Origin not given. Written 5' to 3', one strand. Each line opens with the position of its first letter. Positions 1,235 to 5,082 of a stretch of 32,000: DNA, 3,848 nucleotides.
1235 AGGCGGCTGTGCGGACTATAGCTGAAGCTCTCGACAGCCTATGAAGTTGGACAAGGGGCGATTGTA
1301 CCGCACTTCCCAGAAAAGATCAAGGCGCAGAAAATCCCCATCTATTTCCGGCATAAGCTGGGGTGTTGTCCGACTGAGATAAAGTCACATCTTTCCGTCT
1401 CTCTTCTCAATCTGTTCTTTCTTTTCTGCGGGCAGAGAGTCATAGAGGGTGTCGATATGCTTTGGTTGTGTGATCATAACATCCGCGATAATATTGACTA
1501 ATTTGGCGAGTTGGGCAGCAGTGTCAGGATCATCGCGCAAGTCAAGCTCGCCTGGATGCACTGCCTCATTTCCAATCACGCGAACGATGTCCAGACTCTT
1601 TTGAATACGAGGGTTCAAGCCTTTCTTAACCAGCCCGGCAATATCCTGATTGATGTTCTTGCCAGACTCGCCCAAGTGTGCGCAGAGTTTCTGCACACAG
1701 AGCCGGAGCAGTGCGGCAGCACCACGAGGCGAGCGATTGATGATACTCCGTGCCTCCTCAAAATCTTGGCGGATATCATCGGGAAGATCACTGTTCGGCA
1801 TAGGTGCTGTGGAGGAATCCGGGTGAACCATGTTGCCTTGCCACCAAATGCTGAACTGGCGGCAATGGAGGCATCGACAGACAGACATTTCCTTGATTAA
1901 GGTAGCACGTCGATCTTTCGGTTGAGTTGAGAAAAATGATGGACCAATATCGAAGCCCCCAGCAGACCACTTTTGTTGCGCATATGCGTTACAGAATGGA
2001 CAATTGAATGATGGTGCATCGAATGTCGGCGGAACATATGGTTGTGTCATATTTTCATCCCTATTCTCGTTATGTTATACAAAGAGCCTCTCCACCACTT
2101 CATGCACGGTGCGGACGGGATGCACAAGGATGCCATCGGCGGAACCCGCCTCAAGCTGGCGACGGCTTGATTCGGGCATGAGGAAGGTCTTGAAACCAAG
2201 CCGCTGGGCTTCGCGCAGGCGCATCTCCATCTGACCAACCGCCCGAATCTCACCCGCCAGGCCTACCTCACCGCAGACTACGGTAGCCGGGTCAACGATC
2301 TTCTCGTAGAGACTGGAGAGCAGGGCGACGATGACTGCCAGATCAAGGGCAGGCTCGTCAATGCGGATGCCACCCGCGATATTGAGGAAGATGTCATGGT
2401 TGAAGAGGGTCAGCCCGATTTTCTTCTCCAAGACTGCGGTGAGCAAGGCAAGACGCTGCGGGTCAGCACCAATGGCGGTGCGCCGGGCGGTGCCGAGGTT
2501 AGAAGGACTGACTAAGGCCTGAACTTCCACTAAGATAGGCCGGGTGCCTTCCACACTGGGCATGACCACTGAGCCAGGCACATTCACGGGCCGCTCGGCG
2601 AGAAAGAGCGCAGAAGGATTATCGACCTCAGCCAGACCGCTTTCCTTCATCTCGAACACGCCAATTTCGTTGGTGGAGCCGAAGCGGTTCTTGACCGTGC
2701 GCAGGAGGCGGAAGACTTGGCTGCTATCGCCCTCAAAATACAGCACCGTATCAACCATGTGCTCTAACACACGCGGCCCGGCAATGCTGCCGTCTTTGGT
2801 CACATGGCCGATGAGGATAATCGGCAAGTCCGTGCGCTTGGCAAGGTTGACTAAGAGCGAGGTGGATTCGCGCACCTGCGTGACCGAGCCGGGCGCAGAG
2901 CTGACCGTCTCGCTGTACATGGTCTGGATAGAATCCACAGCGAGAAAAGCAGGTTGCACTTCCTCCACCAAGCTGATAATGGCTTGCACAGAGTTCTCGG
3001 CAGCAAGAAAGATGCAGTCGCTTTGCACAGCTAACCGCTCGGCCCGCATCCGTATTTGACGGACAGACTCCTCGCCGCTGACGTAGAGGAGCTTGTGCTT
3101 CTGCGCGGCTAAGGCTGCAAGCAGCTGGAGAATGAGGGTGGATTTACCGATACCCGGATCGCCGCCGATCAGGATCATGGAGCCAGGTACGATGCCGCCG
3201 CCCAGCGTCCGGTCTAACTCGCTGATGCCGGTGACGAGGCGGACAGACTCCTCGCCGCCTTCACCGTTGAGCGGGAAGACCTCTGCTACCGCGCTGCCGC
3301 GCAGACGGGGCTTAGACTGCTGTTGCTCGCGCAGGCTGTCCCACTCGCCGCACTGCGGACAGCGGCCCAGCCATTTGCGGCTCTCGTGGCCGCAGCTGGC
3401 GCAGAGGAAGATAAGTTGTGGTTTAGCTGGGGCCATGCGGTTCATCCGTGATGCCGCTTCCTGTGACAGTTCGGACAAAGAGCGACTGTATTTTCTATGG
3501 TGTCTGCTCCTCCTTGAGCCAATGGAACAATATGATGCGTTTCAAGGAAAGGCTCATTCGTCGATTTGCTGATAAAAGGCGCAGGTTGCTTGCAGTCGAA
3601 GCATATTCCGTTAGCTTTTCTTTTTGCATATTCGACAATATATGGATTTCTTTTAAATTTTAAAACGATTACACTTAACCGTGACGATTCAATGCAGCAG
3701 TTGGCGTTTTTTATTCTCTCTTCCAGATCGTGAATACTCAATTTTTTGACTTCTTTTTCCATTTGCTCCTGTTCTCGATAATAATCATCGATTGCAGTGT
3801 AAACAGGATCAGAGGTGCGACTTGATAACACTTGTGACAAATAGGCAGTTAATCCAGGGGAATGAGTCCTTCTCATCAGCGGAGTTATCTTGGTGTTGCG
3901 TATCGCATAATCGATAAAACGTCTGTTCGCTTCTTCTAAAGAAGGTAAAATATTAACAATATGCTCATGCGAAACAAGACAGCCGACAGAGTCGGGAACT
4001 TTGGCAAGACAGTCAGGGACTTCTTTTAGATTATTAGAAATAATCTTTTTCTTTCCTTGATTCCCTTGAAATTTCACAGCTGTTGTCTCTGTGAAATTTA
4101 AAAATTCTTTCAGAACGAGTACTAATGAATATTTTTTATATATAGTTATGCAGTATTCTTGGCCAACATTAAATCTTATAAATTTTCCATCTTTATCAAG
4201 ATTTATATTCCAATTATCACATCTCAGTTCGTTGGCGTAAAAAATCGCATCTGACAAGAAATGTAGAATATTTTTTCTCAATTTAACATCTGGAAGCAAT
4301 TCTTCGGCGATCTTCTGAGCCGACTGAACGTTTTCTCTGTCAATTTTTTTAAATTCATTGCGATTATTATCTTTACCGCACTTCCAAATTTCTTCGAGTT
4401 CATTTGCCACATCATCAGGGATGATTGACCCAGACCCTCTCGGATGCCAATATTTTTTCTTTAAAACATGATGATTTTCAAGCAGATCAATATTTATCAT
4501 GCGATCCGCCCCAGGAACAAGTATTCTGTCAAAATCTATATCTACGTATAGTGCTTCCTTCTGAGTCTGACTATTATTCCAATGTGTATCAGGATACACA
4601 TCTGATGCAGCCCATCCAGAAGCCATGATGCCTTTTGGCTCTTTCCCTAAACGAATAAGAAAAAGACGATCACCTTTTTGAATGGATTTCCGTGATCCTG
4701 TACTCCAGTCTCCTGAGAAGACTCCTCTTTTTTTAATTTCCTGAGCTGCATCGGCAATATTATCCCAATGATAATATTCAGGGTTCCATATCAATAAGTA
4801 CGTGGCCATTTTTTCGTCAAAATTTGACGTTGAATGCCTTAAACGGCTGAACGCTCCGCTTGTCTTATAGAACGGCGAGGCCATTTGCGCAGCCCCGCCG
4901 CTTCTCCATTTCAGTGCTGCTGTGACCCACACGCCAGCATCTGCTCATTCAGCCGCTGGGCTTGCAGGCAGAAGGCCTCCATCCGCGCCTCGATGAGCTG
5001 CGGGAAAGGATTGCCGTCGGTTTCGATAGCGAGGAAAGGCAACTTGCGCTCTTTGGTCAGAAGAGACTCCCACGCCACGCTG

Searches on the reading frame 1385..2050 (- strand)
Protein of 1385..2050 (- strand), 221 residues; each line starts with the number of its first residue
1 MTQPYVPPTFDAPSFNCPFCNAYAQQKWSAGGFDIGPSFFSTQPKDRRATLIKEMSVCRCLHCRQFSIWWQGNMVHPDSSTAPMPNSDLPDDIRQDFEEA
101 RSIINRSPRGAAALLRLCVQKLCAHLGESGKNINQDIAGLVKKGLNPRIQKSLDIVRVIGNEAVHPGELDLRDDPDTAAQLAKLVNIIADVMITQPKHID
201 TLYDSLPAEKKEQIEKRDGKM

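Call 28: search_protein_families(library=pfam, proteins=[window:1385-2050:-])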
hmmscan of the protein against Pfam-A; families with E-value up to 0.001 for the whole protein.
window:1385-2050:- (221 aa): 1 family
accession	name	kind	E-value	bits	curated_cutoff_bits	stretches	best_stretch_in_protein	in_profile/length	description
PF13643.11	DUF4145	-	5.6e-15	55.6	23.1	1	98-173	1-79/88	Domain of unknown function (DUF4145)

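Call 53: find_encoding_contigs(protein=window:1385-2050:-, flank=10000, max_places=10)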
Protein window:1385-2050:- (221 aa): 1 contig read that carries it; 1 place shown.
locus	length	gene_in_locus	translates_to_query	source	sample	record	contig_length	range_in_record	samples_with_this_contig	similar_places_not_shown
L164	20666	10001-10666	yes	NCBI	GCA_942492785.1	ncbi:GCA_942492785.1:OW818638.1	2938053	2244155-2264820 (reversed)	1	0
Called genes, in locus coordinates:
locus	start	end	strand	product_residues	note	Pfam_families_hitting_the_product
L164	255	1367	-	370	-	PF04055:Radical_SAM, PF06968:BATS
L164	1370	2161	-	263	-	PF00977:His_biosynth (faint), PF05690:ThiG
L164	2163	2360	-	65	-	PF02597:ThiS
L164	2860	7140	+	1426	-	PF01869:BcrAD_BadFG, PF09989:DUF2229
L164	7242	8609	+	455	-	PF01844:HNH, PF14279:HNH_5 (weak)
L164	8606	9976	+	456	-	PF18073:Zn_ribbon_LapB, PF03796:DnaB_C (weak), PF06745:ATPase, PF13481:AAA_25, PF23442:DUF7125, PF13401:AAA_22 (weak), PF13541:ChlI, PF05362:Lon_C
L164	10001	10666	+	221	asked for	PF13643:DUF4145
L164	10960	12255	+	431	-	PF00285:Citrate_synt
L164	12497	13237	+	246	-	PF22935:RM44_endonuclase (faint), PF14622:Ribonucleas_3_3, PF00636:Ribonuclease_3, PF00035:dsrm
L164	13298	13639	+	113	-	PF11969:DcpS_C, PF01230:HIT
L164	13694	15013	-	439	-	PF01979:Amidohydro_1, PF07969:Amidohydro_3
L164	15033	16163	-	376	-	PF13513:HEAT_EZ (faint)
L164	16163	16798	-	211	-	-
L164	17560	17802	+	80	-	-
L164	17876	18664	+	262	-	PF05066:HARE-HTH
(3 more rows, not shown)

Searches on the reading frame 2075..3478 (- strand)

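Call 28: search_protein_families(library=pfam, proteins=[window:2075-3478:-])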
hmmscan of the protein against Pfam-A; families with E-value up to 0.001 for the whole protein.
window:2075-3478:- (467 aa): 12 families
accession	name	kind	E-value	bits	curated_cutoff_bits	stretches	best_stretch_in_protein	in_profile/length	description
PF06745.19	ATPase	-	1.9e-16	60.6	26.6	1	83-151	3-72/231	KaiC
PF13481.12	AAA_25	-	5.7e-13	49.4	27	1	89-230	23-194/195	AAA domain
PF18073.7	Zn_ribbon_LapB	-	4.9e-12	45.7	25.7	1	25-51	2-28/28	Rubredoxin metal binding domain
PF03796.21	DnaB_C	-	1.5e-09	38.1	27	1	82-146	3-67/255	DnaB-like helicase C terminal domain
PF05362.19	Lon_C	-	8.9e-09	35.6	21.1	1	361-466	94-203/205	Lon protease (S16) C-terminal proteolytic domain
PF13541.12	ChlI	-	2.7e-08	34.2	27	1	353-437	35-120/121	Subunit ChlI of Mg-chelatase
PF13401.12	AAA_22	-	1.5e-07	32.2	27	1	100-225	6-123/130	AAA domain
PF20720.3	nSTAND3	-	5.3e-05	23.4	27.2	1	101-142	19-60/155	Novel STAND NTPase 3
PF13191.12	AAA_16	-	0.00011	23.2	32.6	1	100-138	25-61/167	AAA ATPase domain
PF00004.35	AAA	-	0.00013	22.8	21.2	1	102-231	1-113/131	ATPase family associated with various cellular activities (AAA)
PF23442.1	DUF7125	-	0.00016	21.3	29.1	1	80-123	3-45/207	Family of unknown function (DUF7125)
PF07088.17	GvpD_P-loop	-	0.00021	21.7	24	0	98-136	9-46/189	GvpD gas vesicle protein, P-loop domain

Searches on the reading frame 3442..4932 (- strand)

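Call 28: search_protein_families(library=pfam, proteins=[window:3442-4932:-])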
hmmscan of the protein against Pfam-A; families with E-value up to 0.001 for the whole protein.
window:3442-4932:- (496 aa): 4 families
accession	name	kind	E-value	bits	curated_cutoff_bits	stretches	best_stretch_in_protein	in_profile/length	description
PF01844.29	HNH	-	2e-12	47.5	21.4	1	446-495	3-46/47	HNH endonuclease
PF14279.12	HNH_5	-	4.3e-05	23.8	27.5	1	458-492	8-42/56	HNH endonuclease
PF13391.12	HNH_2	-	0.00032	20.9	21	0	458-491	6-56/66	HNH endonuclease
PF01878.24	EVE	-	0.0005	20.5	23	0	45-137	3-102/145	EVE domain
